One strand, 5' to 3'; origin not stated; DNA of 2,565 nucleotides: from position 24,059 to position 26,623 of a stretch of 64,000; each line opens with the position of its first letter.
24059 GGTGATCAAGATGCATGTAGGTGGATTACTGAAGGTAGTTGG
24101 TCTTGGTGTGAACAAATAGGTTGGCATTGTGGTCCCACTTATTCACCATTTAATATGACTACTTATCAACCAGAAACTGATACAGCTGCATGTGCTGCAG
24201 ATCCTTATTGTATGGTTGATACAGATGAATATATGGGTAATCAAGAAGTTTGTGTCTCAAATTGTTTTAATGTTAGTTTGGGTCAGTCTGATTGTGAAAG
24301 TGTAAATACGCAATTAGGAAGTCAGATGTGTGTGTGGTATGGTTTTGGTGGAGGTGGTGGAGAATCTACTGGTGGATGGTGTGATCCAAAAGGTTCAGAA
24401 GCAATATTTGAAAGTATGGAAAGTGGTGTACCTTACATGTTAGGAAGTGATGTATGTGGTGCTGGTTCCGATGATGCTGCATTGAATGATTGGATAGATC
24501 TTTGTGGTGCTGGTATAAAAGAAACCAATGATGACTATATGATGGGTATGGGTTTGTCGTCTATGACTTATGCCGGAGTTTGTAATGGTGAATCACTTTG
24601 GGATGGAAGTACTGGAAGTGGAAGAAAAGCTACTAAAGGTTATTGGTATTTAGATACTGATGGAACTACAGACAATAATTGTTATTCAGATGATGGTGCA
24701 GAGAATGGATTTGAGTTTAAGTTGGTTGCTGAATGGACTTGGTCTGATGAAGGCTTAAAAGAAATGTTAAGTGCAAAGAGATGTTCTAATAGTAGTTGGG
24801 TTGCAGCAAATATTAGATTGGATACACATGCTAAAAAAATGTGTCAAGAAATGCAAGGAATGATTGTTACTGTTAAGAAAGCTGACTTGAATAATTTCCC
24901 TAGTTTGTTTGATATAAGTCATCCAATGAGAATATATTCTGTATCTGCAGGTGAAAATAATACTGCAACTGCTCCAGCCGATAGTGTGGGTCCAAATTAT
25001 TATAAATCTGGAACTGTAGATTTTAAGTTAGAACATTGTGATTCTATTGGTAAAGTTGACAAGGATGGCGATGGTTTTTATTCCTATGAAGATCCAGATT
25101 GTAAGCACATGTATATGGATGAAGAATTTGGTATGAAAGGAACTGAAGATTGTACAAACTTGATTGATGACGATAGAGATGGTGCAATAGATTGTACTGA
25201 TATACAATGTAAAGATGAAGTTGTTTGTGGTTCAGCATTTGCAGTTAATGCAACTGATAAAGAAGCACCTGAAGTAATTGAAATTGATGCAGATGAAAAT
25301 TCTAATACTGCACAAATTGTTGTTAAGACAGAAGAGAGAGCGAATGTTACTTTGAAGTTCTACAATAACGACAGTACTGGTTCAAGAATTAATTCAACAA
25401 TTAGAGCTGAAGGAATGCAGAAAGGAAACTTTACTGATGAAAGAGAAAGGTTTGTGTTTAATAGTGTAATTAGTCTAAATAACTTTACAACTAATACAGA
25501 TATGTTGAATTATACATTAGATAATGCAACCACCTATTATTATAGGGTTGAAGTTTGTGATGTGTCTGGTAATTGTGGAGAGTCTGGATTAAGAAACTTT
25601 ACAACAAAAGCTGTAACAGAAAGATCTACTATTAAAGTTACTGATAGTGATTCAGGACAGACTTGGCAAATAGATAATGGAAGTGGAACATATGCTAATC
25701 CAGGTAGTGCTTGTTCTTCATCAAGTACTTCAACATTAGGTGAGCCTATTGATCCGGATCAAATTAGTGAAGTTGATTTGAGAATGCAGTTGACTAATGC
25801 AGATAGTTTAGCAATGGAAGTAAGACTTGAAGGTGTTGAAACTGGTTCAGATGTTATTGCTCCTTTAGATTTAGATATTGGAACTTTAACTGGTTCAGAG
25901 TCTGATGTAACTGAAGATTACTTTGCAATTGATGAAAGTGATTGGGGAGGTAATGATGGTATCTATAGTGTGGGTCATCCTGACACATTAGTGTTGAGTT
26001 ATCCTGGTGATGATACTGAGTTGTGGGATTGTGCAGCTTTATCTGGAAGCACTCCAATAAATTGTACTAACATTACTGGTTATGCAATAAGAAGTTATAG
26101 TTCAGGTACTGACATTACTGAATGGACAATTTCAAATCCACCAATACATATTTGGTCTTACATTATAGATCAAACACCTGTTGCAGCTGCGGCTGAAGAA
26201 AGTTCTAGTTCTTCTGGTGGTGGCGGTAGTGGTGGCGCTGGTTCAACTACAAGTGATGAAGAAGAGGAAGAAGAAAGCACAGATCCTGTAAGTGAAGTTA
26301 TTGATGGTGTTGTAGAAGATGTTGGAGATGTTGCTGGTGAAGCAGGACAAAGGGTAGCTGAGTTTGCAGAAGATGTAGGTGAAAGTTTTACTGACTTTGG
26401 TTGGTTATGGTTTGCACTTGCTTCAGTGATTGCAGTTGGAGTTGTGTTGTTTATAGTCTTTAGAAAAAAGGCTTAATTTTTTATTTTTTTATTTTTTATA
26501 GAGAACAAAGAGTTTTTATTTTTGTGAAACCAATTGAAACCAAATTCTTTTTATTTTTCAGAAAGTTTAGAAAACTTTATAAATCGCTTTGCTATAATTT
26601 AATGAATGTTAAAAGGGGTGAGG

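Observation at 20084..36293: Three consecutive surface proteins sharing a C-terminal module of poly-Glu stretch, QRV(A/S)EF and a TM helix, with a basic tail on the second: a possible novel anchoring or sorting signal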

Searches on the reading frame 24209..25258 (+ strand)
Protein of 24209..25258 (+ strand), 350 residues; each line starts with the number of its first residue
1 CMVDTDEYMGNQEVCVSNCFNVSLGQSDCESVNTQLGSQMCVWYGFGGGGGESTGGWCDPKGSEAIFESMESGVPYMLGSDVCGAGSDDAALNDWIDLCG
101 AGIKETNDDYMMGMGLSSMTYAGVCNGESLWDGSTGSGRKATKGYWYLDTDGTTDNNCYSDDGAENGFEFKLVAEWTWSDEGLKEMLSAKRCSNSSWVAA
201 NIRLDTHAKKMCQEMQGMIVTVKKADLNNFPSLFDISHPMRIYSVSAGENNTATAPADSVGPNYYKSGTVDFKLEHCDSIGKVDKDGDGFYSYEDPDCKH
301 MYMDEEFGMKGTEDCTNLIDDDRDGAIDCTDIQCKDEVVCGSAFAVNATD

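Call 72: predict_structure(alignment_id=A5)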
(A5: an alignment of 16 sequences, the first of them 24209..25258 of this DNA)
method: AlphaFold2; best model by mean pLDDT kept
length: 350 residues; sequences in the alignment: 16
mean_pLDDT: 70.2   pTM: 0.58
mean pLDDT of the five models: 70.2, 65.8, 65.0, 63.8, 63.7
residues with pLDDT >= 90: 81; 70-90: 123; 50-70: 54; < 50: 92
segments of 3 or more residues with pLDDT < 50: 1-4, 6-10, 12-26, 33-74, 271-276, 279-282, 301-310, 347-350
pLDDT, mean of each block of 10 residues (from residue 1): 43 41 46 42 33 36 42 61 67 83 79 88 89 85 94 79 93 94 93 93 87 82 90 84 93 93 75 46 52 54 45 71 74 77 53
secondary structure, 60 per line:
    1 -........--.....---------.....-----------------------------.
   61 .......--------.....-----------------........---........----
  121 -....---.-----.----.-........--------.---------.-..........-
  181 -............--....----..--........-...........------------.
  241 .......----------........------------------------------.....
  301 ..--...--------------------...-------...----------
elements in order: E2-6 E12-16 H26-30 H60-67 E76-80 E98-105 E109-116 E142-149 E170-179 E182-193 E196-199 H208-215 E217-223 H224-227 E240-247 E258-265 H296-302

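Call 75: fold_search(model_id=the predicted structure, library=pdb)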
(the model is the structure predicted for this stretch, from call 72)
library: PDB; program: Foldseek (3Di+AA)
matches with E <= 10: 951; with E <= 0.001: 0
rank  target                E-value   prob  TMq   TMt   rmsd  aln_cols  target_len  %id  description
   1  1ug9                  1.5e-03  1.00  0.29  0.11   6.1       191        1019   15  Crystal Structure of Glucodextranase from Arthrobacter globiformis I42 (released 2003-12-09)
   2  7uwu_B                2.0e-03  0.89  0.21  0.13  15.7       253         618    9  Starch adherence system protein 6 (Sas6) (released 2023-06-14)
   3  7uww_A                2.8e-03  0.96  0.25  0.15  13.1       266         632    9  Sas6 with alpha-cyclodextrin (released 2023-06-14)
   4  7uwv_A                2.8e-03  0.94  0.23  0.17  13.3       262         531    9  CBM74 from Ruminococcus bromii Sas6 with maltodecaose (released 2023-06-14)
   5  7uww_B                4.2e-03  0.89  0.24  0.15  15.4       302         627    8  Sas6 with alpha-cyclodextrin (released 2023-06-14)
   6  9ls3_D                1.0e-02  0.90  0.21  0.46   5.7       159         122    9  S-ECD of SARS-CoV-2 Delta variant in complex with Fab854 (released 2026-01-07)
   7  7uwu_A                1.4e-02  0.72  0.24  0.15  15.4       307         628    8  Starch adherence system protein 6 (Sas6) (released 2023-06-14)
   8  8q93_C                1.4e-02  0.51  0.16  0.34   9.1       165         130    8  Crystal structure of the SARS-COV-2 RBD with neutralizing-VHHs Re30H02 and Re21D01 (released 2023-12-20)
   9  3ifo_A                1.8e-02  0.80  0.20  0.29   7.1       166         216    7  X-ray structure of amyloid beta peptide:antibody (Abeta1-7:10D5) complex (released 2009-11-17)
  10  8cwu_B                2.1e-02  0.82  0.22  0.48   7.3       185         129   10  Crystal structure of SARS-CoV-2 spike protein receptor-binding domain in complex with a cross-neutralizing nanobody 1- (released 2022-07-06)
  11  1kxv_C                2.9e-02  0.77  0.20  0.47   6.5       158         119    8  Camelid VHH Domains in Complex with Porcine Pancreatic alpha-Amylase (released 2002-06-19)
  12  7ldj_E                3.1e-02  0.63  0.18  0.38   6.6       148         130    6  SARS-CoV-2 receptor binding domain in complex with WNb-2 (released 2021-05-05)
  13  6gv4_H                4.4e-02  0.54  0.19  0.43   9.8       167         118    8  High-resolution Cryo-EM of Fab-labeled human parechovirus 3 (released 2018-11-21)
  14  9mdz                  5.3e-02  0.69  0.20  0.47   5.7       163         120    6  anti-IL23R VHH (released 2025-05-21)
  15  1e5p_B                5.3e-02  0.14  0.09  0.18  15.8       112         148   11  Crystal structure of aphrodisin, a sex pheromone from female hamster (released 2001-07-26)
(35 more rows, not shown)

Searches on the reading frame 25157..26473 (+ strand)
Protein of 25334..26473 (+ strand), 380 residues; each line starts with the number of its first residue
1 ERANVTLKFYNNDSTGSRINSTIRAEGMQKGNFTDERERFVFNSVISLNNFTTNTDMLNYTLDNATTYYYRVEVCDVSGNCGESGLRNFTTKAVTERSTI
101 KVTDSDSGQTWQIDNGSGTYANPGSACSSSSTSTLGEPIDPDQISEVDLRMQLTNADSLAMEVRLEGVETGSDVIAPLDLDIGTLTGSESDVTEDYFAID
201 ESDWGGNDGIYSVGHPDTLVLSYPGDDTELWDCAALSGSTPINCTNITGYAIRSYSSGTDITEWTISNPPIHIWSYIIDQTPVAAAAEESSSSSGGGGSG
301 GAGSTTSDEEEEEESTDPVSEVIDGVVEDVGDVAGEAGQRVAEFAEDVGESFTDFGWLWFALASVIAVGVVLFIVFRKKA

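Call 20: search_protein_families(library=ncbifam, proteins=[window:25334-26473:+], max_evalue=10)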
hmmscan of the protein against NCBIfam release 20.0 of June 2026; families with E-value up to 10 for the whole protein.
window:25334-26473:+ (380 aa): 0 families

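Call 51: predict_structure(alignment_id=A4)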
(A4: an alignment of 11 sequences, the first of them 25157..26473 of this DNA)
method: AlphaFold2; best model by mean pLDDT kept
length: 439 residues; sequences in the alignment: 11
mean_pLDDT: 55.8   pTM: 0.42
mean pLDDT of the five models: 55.8, 55.0, 54.7, 51.9, 51.4
residues with pLDDT >= 90: 15; 70-90: 100; 50-70: 137; < 50: 187
segments of 3 or more residues with pLDDT < 50: 1-7, 9-11, 13-33, 88-90, 110-113, 154-160, 162-168, 182-203, 213-215, 228-237, 260-273, 330-413
pLDDT, mean of each block of 10 residues (from residue 1): 45 44 33 60 73 71 84 87 64 57 65 57 86 80 88 51 49 58 38 40 55 55 56 45 57 61 34 57 74 61 66 78 66 43 29 24 27 25 26 32 37 61 84 73
secondary structure, 60 per line:
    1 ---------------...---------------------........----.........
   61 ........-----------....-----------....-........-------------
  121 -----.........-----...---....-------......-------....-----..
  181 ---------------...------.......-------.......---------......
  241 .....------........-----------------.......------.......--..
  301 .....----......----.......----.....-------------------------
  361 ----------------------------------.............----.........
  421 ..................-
elements in order: E40-47 E52-68 E80-83 H95-98 E100-107 E126-134 E140-142 E146-149 E157-162 E170-173 E196-198 E205-211 E219-225 E235-245 E252-259 E277-283 E290-296 E299-305 E310-315 E320-326 E331-335 H395-407 H412-438

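Call 53: search_solved_structures(query=A4, max_evalue=1)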
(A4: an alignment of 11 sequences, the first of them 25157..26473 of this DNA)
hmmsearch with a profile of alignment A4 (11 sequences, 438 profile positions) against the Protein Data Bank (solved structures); distinct sequences matched with E-value up to 1: 132 (the best 60 are shown).
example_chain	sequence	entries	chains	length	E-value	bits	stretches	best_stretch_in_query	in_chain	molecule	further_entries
8s6k_A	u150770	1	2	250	0.024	16.8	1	310-377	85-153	ScFv-G2D11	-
5dfw_H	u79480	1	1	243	0.036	16.2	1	312-374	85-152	SINGLE CHAIN FV FRAGMENT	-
3odn_A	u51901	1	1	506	0.047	15.8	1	335-405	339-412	Dally-like protein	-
9mgb_a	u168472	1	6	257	0.058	15.5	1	324-369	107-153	CL33 scFv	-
7bem_H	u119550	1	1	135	0.074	15.1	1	307-357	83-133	COVOX-269 Vh domain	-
6xtz_A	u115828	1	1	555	0.1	14.7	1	337-403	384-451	Dally-like, isoform A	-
8bg4_A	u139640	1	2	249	0.14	14.2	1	307-359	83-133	pT1611 single-chain Fv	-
8h73_D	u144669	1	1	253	0.15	14.2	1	318-364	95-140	Single Chain Variable Fragment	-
5fxc_H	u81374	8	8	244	0.15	14.2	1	327-378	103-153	SCFV-SM3 | Ig heavy chain V-III region J606,Ig lambda-1 chain V region S43 | Ig heavy chain V-III region J606,Ig lambda-1 chain V region H2020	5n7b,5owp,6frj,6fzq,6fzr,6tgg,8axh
4nsy_A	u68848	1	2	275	0.17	14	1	275-369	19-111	Lysyl endopeptidase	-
7yue_A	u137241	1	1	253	0.17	14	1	316-364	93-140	Single chain variable Fragment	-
9fgr_E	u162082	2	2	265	0.18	13.9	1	297-357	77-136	scFv76-77 single chain fragment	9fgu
4nsv_A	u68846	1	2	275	0.18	13.8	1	285-369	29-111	Lysyl endopeptidase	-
7zce_E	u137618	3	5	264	0.21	13.6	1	304-357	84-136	scFv76 single chain fragment | Single chain fragment scFv76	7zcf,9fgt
8jsb_A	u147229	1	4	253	0.22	13.6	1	318-364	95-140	single chain variable fragment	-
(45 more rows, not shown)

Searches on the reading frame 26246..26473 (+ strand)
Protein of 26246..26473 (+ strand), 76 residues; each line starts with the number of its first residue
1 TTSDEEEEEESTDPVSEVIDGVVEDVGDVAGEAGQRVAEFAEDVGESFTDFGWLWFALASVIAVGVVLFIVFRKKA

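Call 13: find_homologous_proteins(query=window:26246-26473:+, max_evalue=10)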
Query seq(76 aa): 3 candidates shared short words with the query, none scored E <= 10.

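Call 28: search_protein_representatives(alignment_id=A1)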
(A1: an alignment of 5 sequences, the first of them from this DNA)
Query: 5 sequences, 74 profile positions. Proteins with E-value up to 0.001 (for the whole library): 9; up to 1e-10: 4; up to 1e-30: 0. The best 9 are listed.
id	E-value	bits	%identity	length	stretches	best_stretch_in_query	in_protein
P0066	6.2e-21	90.7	-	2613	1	1-73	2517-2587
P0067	4.9e-20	87.8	-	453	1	2-73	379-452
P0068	5.3e-19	84.5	-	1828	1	3-72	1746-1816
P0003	1.1e-13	67.4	-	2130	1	2-73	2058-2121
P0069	8.9e-10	54.9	-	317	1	2-73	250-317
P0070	3.3e-06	43.5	-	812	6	28-52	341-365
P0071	1.2e-05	41.7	-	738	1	16-73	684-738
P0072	2.0e-05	41.0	-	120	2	7-74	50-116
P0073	3.9e-05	40.1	-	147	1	15-73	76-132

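Call 31: find_encoding_contigs(protein=P0069, flank=10000, max_places=4)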
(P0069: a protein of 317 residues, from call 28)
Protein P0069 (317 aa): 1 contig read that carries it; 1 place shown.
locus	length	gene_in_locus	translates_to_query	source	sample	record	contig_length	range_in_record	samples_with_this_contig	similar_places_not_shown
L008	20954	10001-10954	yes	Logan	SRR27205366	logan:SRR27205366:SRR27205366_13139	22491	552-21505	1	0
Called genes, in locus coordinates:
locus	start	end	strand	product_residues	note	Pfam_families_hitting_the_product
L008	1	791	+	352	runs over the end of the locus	PF01266:DAO (faint), PF01494:FAD_binding_3 (weak), PF03486:HI0933_like (weak), PF07992:Pyr_redox_2 (faint), PF13450:NAD_binding_8 (weak)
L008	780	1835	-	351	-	PF26356:Pelota_N, PF03464:eRF1_2 (weak), PF03465:eRF1_3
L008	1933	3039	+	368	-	-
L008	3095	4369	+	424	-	PF27218:MJ0043_C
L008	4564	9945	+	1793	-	-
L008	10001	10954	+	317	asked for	-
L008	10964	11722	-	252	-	PF09754:PAC2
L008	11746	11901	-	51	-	PF04135:Nop10p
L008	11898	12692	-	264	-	PF00575:S1, PF07541:EIF_2_alpha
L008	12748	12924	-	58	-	PF01667:Ribosomal_S27e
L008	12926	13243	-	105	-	PF00935:Ribosomal_L44 (weak)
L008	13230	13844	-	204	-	PF22090:Gins51_C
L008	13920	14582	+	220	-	PF00300:His_Phos_1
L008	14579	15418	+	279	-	PF01142:TruD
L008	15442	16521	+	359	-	PF02881:SRP54_N (weak), PF00448:SRP54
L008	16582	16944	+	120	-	PF09685:MamF_MmsF (weak)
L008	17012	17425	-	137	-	-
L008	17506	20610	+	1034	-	PF02881:SRP54_N, PF14890:Intein_splicing, PF14528:LAGLIDADG_3, PF00448:SRP54, PF02978:SRP_SPB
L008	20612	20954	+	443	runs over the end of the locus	?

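Call 32: find_encoding_contigs(protein=P0071, flank=10000, max_places=4)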
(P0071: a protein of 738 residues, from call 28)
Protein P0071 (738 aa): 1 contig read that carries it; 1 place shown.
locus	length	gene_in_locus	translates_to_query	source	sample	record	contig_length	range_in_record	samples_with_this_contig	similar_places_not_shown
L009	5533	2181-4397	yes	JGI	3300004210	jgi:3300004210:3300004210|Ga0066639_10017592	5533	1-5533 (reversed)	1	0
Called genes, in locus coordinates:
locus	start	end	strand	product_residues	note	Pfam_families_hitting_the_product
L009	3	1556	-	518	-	?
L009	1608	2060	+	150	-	-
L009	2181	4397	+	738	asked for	-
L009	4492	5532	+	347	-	?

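Call 41: find_encoding_contigs(protein=P0068, flank=10000, max_places=3)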
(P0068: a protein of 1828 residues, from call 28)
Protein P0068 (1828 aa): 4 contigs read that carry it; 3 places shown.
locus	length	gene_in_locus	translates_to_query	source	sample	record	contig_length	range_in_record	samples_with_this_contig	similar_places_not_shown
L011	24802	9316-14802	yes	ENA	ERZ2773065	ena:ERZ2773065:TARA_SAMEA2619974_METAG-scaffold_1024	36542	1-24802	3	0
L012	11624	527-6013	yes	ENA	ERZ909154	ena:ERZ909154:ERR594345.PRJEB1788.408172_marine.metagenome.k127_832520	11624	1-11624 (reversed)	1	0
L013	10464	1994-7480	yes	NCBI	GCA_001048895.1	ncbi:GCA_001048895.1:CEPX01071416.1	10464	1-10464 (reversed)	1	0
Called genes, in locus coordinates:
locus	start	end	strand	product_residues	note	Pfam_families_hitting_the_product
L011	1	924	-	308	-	?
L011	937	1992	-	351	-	PF13238:AAA_18, PF00383:dCMP_cyt_deam_1, PF14437:MafB19-deam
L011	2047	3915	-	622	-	PF01078:Mg_chelatase, PF05496:RuvB_N (faint), PF20030:bpMoxR (faint), PF00158:Sigma54_activat, PF07728:AAA_5 (weak), PF20436:LonB_AAA-LID (weak), PF05362:Lon_C, PF13541:ChlI, +2 more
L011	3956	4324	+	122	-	PF04266:ASCH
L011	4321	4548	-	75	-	-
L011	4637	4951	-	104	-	-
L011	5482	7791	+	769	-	PF14890:Intein_splicing, PF14528:LAGLIDADG_3, PF13401:AAA_22 (faint), PF22703:Cdc6_lid, PF09079:WHD_Cdc6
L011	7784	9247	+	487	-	PF01336:tRNA_anti-codon (weak), PF00149:Metallophos, PF04042:DNA_pol_E_B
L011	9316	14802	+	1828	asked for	-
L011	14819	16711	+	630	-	PF05547:Peptidase_M6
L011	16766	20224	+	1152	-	PF03833:PolC_DP2_N, PF24844:PolC_DP2_central, PF24846:PolC_DP2_cat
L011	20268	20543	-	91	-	-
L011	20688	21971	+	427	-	PF02403:Seryl_tRNA_N, PF00587:tRNA-synt_2b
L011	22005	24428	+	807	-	PF01624:MutS_I, PF05188:MutS_II, PF05192:MutS_III, PF05190:MutS_IV, PF00488:MutS_V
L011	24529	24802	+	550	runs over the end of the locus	PF02518:HATPase_c, PF13589:HATPase_c_3, PF01119:DNA_mis_repair, PF08676:MutL_C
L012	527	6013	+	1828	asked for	-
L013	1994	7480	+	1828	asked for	-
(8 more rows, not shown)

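Call 68: search_protein_families(library=pfam, proteins=[L008:4564-9942:+], max_evalue=1)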
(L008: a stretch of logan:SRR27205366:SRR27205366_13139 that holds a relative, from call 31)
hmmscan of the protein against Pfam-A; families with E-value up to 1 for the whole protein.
L008:4564-9942:+ (1793 aa): 1 family
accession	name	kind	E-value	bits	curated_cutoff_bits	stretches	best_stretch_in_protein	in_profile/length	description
PF19077.6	Big_13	-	0.0058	17.5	27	1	1639-1693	46-101/102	Bacterial Ig-like domain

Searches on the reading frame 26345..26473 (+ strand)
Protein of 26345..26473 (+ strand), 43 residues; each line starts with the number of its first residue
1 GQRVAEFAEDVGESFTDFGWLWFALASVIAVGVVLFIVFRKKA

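Call 37: find_related_loci(query=A3, collection=genome_contigs, flank=10000)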
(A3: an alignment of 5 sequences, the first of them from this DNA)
Query A3 (43 aa) in genome_contigs; peptide patterns used: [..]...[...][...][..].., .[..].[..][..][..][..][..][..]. (x = any residue, [..] = any of these).
103 stretches matched a pattern; 1 encode a relative of the query (tblastn E <= 1e-3); 1 distinct loci.
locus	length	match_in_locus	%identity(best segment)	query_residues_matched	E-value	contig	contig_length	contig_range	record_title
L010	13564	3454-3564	68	2-38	3e-17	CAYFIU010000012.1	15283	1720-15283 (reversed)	MAG TPA_asm: Candidatus Woesearchaeota archaeon isolate ERP003628_co1_89 genome assembly, contig: NODE_2069_length_15283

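Call 79: find_related_loci(query=A3, collection=metagenome_contigs, flank=8000)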
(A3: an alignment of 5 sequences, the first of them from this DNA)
Query A3 (43 aa) in metagenome_contigs; peptide patterns used: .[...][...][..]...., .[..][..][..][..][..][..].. (x = any residue, [..] = any of these).
599 stretches matched a pattern, but none encodes a relative of the query by tblastn (E <= 1e-3).
